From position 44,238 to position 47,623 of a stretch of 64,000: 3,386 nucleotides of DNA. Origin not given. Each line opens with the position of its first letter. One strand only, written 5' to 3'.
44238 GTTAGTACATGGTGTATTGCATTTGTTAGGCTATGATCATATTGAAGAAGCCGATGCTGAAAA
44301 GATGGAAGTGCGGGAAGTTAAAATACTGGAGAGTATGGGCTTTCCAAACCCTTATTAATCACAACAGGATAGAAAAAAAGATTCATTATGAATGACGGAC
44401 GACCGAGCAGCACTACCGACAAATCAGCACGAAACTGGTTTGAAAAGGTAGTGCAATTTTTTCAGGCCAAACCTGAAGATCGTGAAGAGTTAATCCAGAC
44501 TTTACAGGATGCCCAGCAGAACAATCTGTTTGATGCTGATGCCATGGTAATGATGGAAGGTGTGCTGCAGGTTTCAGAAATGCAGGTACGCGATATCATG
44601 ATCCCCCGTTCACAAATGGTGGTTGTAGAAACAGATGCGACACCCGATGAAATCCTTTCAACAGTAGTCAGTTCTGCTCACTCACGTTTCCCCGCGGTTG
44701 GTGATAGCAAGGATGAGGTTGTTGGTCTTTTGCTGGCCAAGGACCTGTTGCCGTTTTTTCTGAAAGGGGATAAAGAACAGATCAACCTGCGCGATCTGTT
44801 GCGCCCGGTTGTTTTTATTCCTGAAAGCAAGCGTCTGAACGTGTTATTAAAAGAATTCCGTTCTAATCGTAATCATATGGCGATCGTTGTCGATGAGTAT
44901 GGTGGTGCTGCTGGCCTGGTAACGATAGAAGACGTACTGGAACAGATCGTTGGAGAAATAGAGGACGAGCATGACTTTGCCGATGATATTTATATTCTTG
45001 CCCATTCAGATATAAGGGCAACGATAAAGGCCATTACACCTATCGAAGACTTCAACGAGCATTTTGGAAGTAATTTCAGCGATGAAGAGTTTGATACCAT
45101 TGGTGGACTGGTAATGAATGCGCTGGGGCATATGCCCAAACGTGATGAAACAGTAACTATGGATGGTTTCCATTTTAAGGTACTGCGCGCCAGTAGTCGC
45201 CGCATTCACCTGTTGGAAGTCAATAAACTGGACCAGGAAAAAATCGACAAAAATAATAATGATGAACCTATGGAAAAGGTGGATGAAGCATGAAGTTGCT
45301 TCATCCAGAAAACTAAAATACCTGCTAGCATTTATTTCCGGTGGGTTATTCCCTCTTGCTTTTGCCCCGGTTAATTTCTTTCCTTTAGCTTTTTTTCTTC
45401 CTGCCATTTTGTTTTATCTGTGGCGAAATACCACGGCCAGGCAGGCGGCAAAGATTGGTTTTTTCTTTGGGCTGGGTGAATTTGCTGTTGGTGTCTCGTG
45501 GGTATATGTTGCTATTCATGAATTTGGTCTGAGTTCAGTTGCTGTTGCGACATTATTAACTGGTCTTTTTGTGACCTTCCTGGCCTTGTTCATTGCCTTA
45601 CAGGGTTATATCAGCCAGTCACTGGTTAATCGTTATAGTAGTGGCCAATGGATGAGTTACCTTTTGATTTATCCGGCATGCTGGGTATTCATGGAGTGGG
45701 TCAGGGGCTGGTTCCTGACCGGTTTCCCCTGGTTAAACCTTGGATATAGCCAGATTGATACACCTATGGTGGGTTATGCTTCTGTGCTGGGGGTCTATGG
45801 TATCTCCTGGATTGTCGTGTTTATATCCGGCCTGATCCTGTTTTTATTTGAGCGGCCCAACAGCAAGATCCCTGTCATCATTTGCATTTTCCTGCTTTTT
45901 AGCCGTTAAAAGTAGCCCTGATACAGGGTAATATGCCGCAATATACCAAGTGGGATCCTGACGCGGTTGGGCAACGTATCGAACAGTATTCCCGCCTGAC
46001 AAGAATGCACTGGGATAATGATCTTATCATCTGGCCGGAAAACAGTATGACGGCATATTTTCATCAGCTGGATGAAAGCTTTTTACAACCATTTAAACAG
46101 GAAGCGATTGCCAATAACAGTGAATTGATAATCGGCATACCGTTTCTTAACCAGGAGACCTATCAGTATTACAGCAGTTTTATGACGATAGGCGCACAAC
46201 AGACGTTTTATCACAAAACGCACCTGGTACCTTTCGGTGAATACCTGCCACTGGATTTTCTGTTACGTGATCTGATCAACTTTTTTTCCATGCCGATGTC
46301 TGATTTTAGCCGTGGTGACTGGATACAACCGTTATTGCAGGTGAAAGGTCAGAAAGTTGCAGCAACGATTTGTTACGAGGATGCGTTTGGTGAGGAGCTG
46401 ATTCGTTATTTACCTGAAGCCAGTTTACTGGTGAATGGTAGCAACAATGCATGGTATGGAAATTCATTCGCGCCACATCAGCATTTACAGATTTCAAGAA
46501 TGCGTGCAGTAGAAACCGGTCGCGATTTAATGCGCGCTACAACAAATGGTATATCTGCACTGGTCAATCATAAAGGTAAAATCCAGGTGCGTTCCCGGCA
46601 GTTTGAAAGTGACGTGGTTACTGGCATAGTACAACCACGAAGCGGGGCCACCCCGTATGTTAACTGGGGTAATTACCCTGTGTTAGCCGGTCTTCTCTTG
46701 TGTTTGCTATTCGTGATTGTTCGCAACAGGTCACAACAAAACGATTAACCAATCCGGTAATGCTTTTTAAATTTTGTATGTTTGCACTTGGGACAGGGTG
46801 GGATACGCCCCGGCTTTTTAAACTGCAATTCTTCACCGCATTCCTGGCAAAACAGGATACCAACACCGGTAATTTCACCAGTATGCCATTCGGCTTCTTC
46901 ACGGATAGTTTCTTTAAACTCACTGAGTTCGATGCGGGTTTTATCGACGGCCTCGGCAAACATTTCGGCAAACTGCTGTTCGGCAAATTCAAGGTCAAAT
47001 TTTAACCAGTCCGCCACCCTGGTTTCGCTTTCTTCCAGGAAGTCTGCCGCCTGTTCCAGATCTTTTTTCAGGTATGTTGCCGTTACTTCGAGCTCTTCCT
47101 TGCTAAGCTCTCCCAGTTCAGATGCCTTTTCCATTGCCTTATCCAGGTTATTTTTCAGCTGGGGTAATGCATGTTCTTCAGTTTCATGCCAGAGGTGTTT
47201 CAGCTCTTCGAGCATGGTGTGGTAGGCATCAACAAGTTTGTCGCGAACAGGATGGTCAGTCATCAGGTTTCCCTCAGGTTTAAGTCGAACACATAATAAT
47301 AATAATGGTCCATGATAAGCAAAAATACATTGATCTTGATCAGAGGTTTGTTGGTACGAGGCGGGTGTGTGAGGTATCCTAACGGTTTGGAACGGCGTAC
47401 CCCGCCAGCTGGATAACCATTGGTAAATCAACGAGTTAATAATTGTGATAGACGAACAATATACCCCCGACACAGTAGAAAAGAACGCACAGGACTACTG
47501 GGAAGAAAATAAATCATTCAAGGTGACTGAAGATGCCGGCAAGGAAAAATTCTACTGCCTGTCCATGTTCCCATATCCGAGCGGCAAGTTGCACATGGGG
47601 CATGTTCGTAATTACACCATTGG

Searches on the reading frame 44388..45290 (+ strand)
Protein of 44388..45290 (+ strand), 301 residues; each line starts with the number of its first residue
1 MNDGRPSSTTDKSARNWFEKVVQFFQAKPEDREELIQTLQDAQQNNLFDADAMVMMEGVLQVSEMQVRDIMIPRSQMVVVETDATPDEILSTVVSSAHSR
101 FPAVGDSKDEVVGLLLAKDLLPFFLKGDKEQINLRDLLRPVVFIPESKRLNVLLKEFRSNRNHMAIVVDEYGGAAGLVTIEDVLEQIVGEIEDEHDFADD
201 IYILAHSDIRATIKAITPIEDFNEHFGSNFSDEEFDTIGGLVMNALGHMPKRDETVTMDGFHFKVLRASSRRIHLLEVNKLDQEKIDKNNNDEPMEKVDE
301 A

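Call 47: search_protein_families(library=pfam, proteins=[window:44388-45290:+], max_evalue=0.00001)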
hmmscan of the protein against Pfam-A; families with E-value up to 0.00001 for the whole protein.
window:44388-45290:+ (301 aa): 3 families
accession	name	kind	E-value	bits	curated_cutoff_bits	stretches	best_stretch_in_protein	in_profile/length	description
PF03471.22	CorC_HlyC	-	4.4e-20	71.9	27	1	212-280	9-79/81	Transporter associated domain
PF21917.1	NMB0537_N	-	1.3e-16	60.4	23.9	1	28-62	2-36/36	N-terminal region of NMB0537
PF00571.33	CBS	-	7.1e-15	55.5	24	1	137-188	4-56/57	CBS domain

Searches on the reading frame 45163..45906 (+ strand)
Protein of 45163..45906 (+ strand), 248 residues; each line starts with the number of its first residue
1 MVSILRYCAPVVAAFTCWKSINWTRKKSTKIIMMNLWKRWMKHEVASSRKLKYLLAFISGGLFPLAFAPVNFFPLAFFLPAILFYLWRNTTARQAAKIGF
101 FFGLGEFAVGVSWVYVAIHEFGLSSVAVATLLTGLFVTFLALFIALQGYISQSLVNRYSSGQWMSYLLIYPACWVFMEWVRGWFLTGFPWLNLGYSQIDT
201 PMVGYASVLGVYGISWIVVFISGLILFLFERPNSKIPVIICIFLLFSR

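Call 47: search_protein_families(library=pfam, proteins=[window:45163-45906:+], max_evalue=0.00001)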
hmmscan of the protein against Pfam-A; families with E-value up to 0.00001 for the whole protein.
window:45163-45906:+ (248 aa): 1 family
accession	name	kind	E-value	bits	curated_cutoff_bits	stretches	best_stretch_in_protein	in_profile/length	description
PF20154.4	LNT_N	-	1.3e-38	133.1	27.1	1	59-224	1-159/159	Apolipoprotein N-acyltransferase N-terminal domain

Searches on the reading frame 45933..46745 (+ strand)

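Call 47: search_protein_families(library=pfam, proteins=[window:45933-46745:+], max_evalue=0.00001)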
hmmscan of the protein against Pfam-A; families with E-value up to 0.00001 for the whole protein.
window:45933-46745:+ (271 aa): 1 family
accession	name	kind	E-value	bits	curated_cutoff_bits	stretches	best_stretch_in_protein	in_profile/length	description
PF00795.27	CN_hydrolase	-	2e-31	109.7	23.2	1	2-236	8-250/256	Carbon-nitrogen hydrolase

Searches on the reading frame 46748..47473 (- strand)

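Call 48: search_protein_families(library=pfam, proteins=[window:46748-47473:-], max_evalue=0.00001)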
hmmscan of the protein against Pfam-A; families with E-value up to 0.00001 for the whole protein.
window:46748-47473:- (242 aa): 1 family
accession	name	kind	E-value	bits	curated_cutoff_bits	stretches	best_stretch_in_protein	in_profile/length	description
PF07295.17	DUF1451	-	4.6e-43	147.3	26.1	1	95-237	3-144/146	Zinc-ribbon containing domain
